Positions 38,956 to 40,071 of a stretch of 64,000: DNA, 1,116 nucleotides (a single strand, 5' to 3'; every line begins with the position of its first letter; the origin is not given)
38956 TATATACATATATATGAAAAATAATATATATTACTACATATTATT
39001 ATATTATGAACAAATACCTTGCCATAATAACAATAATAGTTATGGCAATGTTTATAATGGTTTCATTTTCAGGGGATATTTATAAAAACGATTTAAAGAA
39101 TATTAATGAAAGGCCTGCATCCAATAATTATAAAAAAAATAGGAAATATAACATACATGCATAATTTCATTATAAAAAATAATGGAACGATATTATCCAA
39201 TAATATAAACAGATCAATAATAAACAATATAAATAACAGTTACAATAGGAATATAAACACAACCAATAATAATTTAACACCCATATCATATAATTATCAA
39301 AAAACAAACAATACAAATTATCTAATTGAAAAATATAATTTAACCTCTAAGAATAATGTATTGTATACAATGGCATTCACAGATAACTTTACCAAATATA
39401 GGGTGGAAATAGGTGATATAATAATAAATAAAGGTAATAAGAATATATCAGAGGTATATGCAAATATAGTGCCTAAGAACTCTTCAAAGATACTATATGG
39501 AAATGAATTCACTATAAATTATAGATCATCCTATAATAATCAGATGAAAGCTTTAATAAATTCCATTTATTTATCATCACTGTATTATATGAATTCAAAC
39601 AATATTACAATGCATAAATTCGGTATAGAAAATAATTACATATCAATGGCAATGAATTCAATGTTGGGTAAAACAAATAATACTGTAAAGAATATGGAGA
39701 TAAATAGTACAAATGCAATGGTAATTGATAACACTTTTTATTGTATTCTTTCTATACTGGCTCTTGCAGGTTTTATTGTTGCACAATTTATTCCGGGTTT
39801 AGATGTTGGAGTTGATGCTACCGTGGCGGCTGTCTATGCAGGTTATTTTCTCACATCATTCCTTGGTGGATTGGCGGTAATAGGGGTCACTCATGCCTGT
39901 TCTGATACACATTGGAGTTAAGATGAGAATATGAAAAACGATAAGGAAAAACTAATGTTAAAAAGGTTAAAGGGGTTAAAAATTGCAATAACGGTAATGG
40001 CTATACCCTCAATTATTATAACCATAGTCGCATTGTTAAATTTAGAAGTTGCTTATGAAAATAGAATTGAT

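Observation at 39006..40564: Polymorphic-toxin / archaeocin-like cassette: N-rich precursor, small 2-TM protein, orphan paralogous C-terminal module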

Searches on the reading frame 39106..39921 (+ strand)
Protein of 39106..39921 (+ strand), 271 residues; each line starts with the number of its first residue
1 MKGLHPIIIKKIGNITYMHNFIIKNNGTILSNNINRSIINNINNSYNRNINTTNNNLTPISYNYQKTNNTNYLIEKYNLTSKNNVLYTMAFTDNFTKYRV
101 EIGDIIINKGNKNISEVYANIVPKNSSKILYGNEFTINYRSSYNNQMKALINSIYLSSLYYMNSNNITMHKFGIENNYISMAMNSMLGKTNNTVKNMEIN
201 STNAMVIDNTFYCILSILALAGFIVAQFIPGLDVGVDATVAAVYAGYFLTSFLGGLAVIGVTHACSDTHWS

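Call 17: find_encoding_contigs(protein=window:39106-39921:+, flank=3000, max_places=4)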
Protein window:39106-39921:+ (271 aa): no gene with exactly this product is on record in the collection.

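Call 45: predict_structure(alignment_id=A2)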
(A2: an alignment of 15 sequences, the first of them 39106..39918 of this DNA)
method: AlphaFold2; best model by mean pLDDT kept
length: 271 residues; sequences in the alignment: 15
mean_pLDDT: 41.3   pTM: 0.42
mean pLDDT of the five models: 41.3, 39.5, 39.3, 36.0, 35.1
residues with pLDDT >= 90: 0; 70-90: 0; 50-70: 98; < 50: 173
segments of 3 or more residues with pLDDT < 50: 1-88, 126-130, 132-173, 190-209, 230-239, 267-271
pLDDT, mean of each block of 10 residues (from residue 1): 20 25 25 24 25 24 28 37 46 59 57 54 51 43 32 36 39 53 55 32 37 58 57 45 51 55 48 28
secondary structure, 60 per line:
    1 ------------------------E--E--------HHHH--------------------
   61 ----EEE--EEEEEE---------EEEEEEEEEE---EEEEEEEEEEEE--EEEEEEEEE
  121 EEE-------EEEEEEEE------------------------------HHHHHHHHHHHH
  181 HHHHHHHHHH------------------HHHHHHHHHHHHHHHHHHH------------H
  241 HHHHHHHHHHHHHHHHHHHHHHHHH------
elements in order: H37-40 E65-67 E70-75 E85-94 E98-109 E112-123 E131-138 H169-190 H209-227 H240-265

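Call 51: search_protein_representatives(alignment_id=A2)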
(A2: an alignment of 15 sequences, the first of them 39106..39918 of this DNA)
Query: 15 sequences, 278 profile positions. Proteins with E-value up to 0.001 (for the whole library): 66; up to 1e-10: 45; up to 1e-30: 13. The best 66 are listed.
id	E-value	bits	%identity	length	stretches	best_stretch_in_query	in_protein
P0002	6.4e-114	396.4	-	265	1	25-277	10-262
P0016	2.0e-86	306.2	-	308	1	2-276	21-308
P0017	4.6e-83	295.2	-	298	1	1-276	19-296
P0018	5.3e-77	275.3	-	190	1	87-277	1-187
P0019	2.0e-72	260.3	-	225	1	33-236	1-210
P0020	1.4e-67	244.4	-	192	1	87-276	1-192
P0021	6.1e-59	216.0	-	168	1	119-278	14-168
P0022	7.7e-44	166.5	-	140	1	132-265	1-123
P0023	7.9e-40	153.4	-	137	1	140-277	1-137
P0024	2.4e-35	138.7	-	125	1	157-277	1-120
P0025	1.1e-32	129.9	-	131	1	157-277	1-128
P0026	1.9e-32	129.1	-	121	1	157-247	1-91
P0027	1.2e-31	126.5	-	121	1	157-276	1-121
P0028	4.9e-30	121.2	-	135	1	154-271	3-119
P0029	1.0e-29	120.2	-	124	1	153-259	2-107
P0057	3.5e-11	59.4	-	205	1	106-253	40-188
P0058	3.7e-11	59.3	-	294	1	50-258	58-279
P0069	1.5e-08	50.8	-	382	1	126-270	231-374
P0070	1.7e-08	50.6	-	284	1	127-265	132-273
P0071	4.3e-08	49.2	-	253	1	116-276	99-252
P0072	2.4e-07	46.8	-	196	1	99-262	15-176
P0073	1.2e-06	44.5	-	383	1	49-262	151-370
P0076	2.7e-05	40.1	-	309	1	136-255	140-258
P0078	4.0e-04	36.2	-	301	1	130-242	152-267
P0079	5.1e-04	35.9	-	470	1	46-260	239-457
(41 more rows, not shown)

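Call 53: list_cluster_members(proteins=[P0057, P0058, P0069, P0070, P0071, P0072, P0073, P0076, P0078, P0079])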
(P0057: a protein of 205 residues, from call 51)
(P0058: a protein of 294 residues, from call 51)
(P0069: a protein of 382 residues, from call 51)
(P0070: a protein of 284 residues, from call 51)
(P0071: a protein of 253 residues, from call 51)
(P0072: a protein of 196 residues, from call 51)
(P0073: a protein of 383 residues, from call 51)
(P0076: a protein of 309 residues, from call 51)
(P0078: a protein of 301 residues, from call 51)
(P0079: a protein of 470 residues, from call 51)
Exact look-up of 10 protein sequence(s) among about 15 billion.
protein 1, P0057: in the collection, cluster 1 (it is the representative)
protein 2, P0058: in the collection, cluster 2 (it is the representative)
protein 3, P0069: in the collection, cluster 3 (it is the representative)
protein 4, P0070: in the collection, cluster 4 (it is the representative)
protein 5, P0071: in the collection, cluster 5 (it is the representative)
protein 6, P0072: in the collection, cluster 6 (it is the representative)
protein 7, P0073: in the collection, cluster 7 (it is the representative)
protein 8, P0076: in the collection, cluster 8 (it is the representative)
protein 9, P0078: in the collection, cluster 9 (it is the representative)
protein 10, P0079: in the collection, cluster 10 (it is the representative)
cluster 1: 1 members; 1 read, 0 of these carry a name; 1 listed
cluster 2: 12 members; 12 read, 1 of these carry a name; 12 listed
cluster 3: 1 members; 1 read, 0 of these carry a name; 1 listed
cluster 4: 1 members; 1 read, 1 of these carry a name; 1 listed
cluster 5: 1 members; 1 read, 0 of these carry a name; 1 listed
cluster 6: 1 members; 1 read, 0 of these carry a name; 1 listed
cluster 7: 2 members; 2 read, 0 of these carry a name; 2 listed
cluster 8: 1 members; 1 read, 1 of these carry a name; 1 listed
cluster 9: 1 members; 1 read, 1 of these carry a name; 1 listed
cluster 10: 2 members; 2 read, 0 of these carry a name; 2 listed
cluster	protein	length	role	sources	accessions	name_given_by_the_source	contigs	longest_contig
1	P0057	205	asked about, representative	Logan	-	-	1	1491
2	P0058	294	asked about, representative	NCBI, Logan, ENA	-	-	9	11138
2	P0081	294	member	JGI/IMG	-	hypothetical protein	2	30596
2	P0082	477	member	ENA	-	-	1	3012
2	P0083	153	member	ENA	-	-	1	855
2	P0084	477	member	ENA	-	-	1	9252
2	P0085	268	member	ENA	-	-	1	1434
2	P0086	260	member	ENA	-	-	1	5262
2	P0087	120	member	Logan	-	-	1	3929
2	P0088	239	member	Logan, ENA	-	-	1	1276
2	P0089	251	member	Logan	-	-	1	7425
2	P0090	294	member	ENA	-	-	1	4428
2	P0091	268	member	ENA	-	-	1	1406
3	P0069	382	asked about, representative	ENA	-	-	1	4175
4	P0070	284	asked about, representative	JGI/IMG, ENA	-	hypothetical protein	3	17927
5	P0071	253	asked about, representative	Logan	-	-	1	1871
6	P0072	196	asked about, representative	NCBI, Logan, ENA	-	-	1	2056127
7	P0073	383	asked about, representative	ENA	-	-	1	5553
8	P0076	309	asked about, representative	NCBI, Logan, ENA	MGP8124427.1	MAG: hypothetical protein ACLQEQ_00950 [Nitrososphaerales archaeon]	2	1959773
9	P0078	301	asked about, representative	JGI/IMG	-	hypothetical protein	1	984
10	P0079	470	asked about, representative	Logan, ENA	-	-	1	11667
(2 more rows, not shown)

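Call 54: find_encoding_contigs(protein=P0076, flank=5000, max_places=2)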
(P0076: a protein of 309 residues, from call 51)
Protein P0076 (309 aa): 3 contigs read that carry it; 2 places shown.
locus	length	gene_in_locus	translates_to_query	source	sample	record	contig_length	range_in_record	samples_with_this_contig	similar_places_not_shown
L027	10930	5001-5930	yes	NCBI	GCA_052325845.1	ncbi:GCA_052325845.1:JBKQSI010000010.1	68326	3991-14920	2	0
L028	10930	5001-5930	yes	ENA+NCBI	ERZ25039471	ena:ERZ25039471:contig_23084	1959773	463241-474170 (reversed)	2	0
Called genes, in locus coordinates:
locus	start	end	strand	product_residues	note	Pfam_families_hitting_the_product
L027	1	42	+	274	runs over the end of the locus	PF14947:HTH_45, PF00211:Guanylate_cyc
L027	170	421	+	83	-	PF14026:SCO4226-like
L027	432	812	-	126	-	-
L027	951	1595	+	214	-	PF12773:DZR (weak), PF13240:Zn_Ribbon_1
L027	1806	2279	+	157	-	-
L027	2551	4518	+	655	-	PF02129:Peptidase_S15 (faint), PF20434:BD-FAE, PF00561:Abhydrolase_1 (faint), PF12146:Hydrolase_4 (faint), PF00326:Peptidase_S9, PF01738:DLH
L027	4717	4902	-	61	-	-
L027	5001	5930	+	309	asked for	-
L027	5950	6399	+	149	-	-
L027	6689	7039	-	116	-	-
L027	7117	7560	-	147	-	PF07884:VKOR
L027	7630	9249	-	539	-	PF07602:DUF1565 (weak), PF22842:Pel9A-like_beta_helix, PF13229:Beta_helix, PF05048:NosD (faint)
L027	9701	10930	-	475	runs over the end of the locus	PF07992:Pyr_redox_2, PF13434:Lys_Orn_oxgnase (faint), PF13738:Pyr_redox_3 (weak), PF00070:Pyr_redox, PF02852:Pyr_redox_dim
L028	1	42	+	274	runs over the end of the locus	PF14947:HTH_45, PF00211:Guanylate_cyc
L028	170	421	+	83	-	PF14026:SCO4226-like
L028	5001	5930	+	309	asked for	-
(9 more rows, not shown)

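Call 55: find_encoding_contigs(protein=P0072, flank=5000, max_places=2)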
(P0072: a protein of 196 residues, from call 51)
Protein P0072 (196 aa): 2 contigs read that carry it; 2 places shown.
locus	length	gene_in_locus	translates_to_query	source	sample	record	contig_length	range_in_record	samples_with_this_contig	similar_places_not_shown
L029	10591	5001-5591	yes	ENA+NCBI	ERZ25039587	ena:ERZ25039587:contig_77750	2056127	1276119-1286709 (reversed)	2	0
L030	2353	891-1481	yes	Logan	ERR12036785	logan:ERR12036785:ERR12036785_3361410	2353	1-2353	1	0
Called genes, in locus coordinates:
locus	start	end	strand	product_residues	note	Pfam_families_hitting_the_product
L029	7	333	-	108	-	-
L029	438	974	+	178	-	PF07920:DUF1684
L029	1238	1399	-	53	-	-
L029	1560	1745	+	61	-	-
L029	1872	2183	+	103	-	PF00338:Ribosomal_S10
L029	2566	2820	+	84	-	PF22482:AsnC_trans_reg_3 (weak), PF01037:AsnC_trans_reg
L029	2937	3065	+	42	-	-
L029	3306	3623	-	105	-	-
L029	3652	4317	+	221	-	-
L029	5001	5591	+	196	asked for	-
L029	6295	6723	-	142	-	-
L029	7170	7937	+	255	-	PF00293:NUDIX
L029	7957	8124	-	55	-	-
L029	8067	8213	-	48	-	-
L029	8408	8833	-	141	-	-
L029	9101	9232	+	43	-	-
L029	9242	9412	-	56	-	-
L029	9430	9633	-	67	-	-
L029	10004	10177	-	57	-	-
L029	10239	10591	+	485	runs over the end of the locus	-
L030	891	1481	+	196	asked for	-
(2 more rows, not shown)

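Call 61: search_protein_families(library=pfam, max_evalue=0.1, proteins=[P0069, P0073, P0079, P0058, P0070, P0076, P0016, P0078, P0071])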
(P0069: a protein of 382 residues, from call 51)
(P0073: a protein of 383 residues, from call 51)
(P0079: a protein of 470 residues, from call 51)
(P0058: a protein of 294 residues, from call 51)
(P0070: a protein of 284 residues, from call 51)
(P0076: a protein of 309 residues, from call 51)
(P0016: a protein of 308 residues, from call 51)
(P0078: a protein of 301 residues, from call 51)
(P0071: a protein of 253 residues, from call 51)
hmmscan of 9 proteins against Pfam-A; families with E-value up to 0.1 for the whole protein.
P0069 (382 aa): 4 families
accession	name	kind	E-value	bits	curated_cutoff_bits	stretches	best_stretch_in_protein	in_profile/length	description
PF07550.17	Shr-like_HID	-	0.0017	19.3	22.3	0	87-119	42-70/82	Heme-binding protein Shr-like, Hb-interacting domain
PF18911.6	PKD_4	-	0.0028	18.1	27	1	52-126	4-76/85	PKD domain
PF00801.26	PKD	-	0.052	14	23.5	0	57-123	4-70/80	PKD domain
PF07495.19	Y_Y_Y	-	0.081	13.3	26.6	0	101-124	29-52/65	Y_Y_Y domain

P0073 (383 aa): 2 families
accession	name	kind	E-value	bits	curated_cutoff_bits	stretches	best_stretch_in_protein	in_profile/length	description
PF07550.17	Shr-like_HID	-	0.0017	19.2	22.3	0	88-120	42-70/82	Heme-binding protein Shr-like, Hb-interacting domain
PF00801.26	PKD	-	0.034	14.6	23.5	1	60-120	5-66/80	PKD domain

P0079 (470 aa): 6 families
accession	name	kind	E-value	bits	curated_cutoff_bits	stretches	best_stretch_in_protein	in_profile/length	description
PF00801.26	PKD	-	1.7e-11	44.4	23.5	2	66-140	13-78/80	PKD domain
PF22239.2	DUF6947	-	0.0046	17.6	27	1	166-234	6-68/134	Domain of unknown function (DUF6947)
PF18911.6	PKD_4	-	0.02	15.4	27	0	110-142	51-83/85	PKD domain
PF17957.7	Big_7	-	0.024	15.7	24.1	1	65-111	14-61/70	Bacterial Ig domain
PF06832.18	BiPBP_C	-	0.031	14.6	26.8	0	65-99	29-60/90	Penicillin-Binding Protein C-terminus Family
PF18981.6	InlK_D3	-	0.065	13.8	25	0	115-142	46-73/75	Internalin K domain (D3/D4)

P0058 (294 aa): 4 families
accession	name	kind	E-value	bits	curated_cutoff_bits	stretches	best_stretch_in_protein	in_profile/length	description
PF00801.26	PKD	-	0.0002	21.7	23.5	1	4-42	36-78/80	PKD domain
PF18911.6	PKD_4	-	0.015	15.8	27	1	13-40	52-80/85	PKD domain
PF18981.6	InlK_D3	-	0.024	15.1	25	1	17-42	46-71/75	Internalin K domain (D3/D4)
PF07495.19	Y_Y_Y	-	0.064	13.6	26.6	0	14-40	31-57/65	Y_Y_Y domain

P0070 (284 aa): 1 family
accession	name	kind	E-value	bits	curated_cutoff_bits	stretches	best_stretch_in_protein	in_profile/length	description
PF10379.14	nec1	-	0.065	13.2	27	0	9-101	29-120/184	Virulence protein nec1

P0076 (309 aa): 0 families

P0016 (308 aa): 0 families

P0078 (301 aa): 0 families

P0071 (253 aa): 0 families

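Call 62: search_solved_structures(query=A2, max_evalue=10)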
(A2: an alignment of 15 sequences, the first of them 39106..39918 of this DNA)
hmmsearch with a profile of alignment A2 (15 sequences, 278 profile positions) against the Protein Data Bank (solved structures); distinct sequences matched with E-value up to 10: 1.
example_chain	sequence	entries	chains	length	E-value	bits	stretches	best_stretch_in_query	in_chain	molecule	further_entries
8ja7_A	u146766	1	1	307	0.33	13.5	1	204-278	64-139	Trehalose transport system permease protein SugA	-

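Call 70: predict_structure(alignment_id=A4)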
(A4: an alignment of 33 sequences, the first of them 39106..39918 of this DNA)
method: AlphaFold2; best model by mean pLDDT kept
length: 271 residues; sequences in the alignment: 33
mean_pLDDT: 68.8   pTM: 0.67
mean pLDDT of the five models: 68.8, 66.0, 65.9, 63.1, 58.9
residues with pLDDT >= 90: 81; 70-90: 82; 50-70: 11; < 50: 97
segments of 3 or more residues with pLDDT < 50: 1-13, 33-55, 211-271
pLDDT, mean of each block of 10 residues (from residue 1): 27 56 76 43 33 56 90 88 86 92 89 90 80 86 97 93 88 93 97 97 80 42 37 40 39 34 32 30
secondary structure, 60 per line:
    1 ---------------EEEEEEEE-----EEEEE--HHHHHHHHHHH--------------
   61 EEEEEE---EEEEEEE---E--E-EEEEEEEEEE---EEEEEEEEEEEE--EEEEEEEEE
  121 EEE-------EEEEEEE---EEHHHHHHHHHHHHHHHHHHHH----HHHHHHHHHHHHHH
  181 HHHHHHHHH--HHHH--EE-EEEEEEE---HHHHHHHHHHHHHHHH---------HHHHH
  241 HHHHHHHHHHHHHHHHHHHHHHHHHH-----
elements in order: E16-23 E29-33 H36-46 E61-66 E70-76 E85-94 E98-109 E112-123 E131-137 H143-162 H167-189 H192-195 E201-207 H211-226 H236-266

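Call 75: fold_search(model_id=the predicted structure, library=pdb)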
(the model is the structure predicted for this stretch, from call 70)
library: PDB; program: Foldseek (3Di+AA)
matches with E <= 10: 596; with E <= 0.001: 0
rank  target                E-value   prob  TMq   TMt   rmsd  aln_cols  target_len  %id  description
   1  8gq3                  3.0e-02  0.13  0.12  0.10  16.2       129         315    8  RTT109 mutant from Candida albicans (released 2023-09-13)
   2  7bwz                  3.9e-02  0.06  0.10  0.09  17.5       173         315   10  Crystal structure of RTT109 from CANDIDA ALBICANS (released 2021-04-21)
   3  7c3o                  4.4e-02  0.04  0.09  0.08  17.1       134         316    9  Crystal structure of TT109 from CANDIDA ALBICANS (released 2021-05-19)
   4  3fka_A                4.7e-02  0.21  0.13  0.24  16.5       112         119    7  CRYSTAL STRUCTURE OF A NTF-2 LIKE PROTEIN OF UNKNOWN FUNCTION (SPO1084) FROM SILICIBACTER POMEROYI DSS-3 AT 1.69 A RES (released 2009-02-24)
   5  7bxw                  4.7e-02  0.15  0.14  0.13  17.1       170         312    8  Crystal structure ofF RTT109 FROM Candida albicans (released 2021-04-21)
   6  4q53_A                7.1e-02  0.15  0.11  0.22  16.1       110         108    7  Crystal structure of a DUF4783 family protein (BACUNI_04292) from Bacteroides uniformis ATCC 8492 at 1.27 A resolution (released 2014-07-16)
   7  7bx0                  7.6e-02  0.12  0.13  0.12  15.0       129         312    8  Crystal structure of RTT109 from Candida albicans (released 2021-04-21)
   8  8gq4                  8.5e-02  0.10  0.13  0.12  17.4       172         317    9  Histone acetyltransferase Rtt109 mutant-N195A (released 2023-09-13)
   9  3fka_B                1.2e-01  0.15  0.13  0.24  16.5       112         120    7  CRYSTAL STRUCTURE OF A NTF-2 LIKE PROTEIN OF UNKNOWN FUNCTION (SPO1084) FROM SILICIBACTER POMEROYI DSS-3 AT 1.69 A RES (released 2009-02-24)
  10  4q53_B                1.6e-01  0.09  0.09  0.18  16.3       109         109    9  Crystal structure of a DUF4783 family protein (BACUNI_04292) from Bacteroides uniformis ATCC 8492 at 1.27 A resolution (released 2014-07-16)
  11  9xdc_B                1.7e-01  0.11  0.13  0.11  13.3       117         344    8  TamAB hybrid barrel state (released 2026-01-28)
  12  5muz_B                1.9e-01  0.38  0.20  0.48  11.3       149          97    9  Structure of a C-terminal domain of a reptarenavirus L protein (released 2017-05-17)
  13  2qux_M                2.2e-01  0.23  0.17  0.34  12.3       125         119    9  PP7 coat protein dimer in complex with RNA hairpin (released 2007-12-18)
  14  2qud_B                2.2e-01  0.21  0.17  0.33  10.8       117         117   14  PP7 Coat Protein Dimer (released 2007-12-18)
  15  3en8                  2.2e-01  0.16  0.14  0.26  14.7       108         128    9  Crystal structure of NTF-2 like protein of unknown function (YP_553245.1) from BURKHOLDERIA XENOVORANS LB400 at 1.85 A r (released 2008-10-07)
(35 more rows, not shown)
